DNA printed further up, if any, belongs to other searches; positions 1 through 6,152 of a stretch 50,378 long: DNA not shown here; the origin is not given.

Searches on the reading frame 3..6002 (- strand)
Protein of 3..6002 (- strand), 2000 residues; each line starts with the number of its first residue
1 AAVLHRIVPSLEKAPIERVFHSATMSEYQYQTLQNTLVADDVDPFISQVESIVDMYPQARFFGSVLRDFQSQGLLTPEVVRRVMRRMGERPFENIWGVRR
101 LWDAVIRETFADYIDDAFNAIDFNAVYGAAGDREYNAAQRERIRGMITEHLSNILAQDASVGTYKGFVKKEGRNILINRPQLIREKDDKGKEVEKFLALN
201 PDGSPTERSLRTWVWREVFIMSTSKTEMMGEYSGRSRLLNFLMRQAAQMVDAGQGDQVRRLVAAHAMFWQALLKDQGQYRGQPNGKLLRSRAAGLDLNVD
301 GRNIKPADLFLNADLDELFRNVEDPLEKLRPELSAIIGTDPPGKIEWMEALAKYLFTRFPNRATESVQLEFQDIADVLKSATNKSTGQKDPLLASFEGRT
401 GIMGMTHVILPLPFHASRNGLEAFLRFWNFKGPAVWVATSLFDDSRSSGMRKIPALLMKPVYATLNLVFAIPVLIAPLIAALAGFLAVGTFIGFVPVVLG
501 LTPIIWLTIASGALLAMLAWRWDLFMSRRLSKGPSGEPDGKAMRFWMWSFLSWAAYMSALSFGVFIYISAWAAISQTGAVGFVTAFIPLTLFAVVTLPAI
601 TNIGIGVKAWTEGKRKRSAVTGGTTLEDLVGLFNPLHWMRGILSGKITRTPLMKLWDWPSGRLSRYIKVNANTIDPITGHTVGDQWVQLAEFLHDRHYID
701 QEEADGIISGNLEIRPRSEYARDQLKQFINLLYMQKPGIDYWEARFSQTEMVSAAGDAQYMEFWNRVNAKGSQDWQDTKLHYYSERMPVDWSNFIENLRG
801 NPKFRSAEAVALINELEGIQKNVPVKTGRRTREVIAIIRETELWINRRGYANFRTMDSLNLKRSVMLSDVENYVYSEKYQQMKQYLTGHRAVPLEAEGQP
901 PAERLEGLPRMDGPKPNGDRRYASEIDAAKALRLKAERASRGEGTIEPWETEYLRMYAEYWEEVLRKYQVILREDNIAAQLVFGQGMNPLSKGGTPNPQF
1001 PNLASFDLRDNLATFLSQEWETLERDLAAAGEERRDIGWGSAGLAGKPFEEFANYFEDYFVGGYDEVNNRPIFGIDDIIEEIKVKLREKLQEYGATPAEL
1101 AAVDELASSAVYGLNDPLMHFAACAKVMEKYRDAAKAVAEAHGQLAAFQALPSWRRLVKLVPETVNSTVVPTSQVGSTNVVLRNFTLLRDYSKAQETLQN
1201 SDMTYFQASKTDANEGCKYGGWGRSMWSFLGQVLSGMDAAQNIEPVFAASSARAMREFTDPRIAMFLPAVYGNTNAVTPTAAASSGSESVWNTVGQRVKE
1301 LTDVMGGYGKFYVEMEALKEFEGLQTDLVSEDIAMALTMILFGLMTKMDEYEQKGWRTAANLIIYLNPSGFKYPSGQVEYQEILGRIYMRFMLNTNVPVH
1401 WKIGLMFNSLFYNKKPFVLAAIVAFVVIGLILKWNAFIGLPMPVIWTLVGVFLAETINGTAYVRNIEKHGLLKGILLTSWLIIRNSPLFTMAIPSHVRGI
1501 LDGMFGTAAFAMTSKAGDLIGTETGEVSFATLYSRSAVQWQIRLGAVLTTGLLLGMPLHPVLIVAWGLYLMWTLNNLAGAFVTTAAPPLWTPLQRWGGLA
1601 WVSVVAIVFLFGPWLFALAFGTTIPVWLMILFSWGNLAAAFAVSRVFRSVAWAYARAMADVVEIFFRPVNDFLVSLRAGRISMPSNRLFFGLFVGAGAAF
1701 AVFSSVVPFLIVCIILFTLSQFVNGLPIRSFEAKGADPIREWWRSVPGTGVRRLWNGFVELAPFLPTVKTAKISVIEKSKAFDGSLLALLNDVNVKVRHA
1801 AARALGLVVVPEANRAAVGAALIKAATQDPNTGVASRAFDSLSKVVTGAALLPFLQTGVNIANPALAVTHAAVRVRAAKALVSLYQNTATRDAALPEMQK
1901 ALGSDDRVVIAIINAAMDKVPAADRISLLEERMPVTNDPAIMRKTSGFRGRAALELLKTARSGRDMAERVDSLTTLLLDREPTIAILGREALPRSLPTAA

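Call 8: search_protein_families(library=pfam, proteins=[window:3-6002:-], max_evalue=1)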
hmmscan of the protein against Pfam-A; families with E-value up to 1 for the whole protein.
window:3-6002:- (2000 aa): 7 families
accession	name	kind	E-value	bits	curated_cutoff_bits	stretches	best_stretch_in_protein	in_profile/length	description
PF13646.12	HEAT_2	-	9.4e-07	29.5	27.7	2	1786-1857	4-69/88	HEAT repeats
PF02985.28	HEAT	-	0.00055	20.4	23.5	1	1786-1806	5-25/31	HEAT repeat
PF22853.1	TelK_N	-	0.0032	18.1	28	1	246-283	16-53/75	Protelomerase TelK-like N-terminal domain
PF04842.18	DUF639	-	0.11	12.3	37.1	1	1699-1752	172-225/231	Plant protein of unknown function (DUF639)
PF12717.13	Cnd1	-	0.25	11.8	26.4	0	1870-1923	34-88/162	non-SMC mitotic condensation complex subunit 1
PF13513.12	HEAT_EZ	-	0.26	12.3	27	0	1785-1807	32-54/55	HEAT-like repeat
PF25151.1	TPR_Trm732_C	-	0.83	10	27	0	1776-1816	92-132/159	Trm732, C-terminal TPR repeats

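Call 12: search_solved_structures(query=window:3-6002:-, max_evalue=10)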
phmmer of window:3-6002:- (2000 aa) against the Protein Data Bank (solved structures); distinct sequences matched with E-value up to 10: 1.
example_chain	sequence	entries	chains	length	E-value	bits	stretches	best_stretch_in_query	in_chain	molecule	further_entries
3bjx_A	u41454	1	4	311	0.64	10.1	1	1115-1189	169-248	Halocarboxylic acid dehalogenase DehI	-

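Call 67: search_protein_families(library=ncbifam, proteins=[window:3-6002:-], max_evalue=0.01)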
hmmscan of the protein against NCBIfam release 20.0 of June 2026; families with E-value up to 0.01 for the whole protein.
window:3-6002:- (2000 aa): 0 families
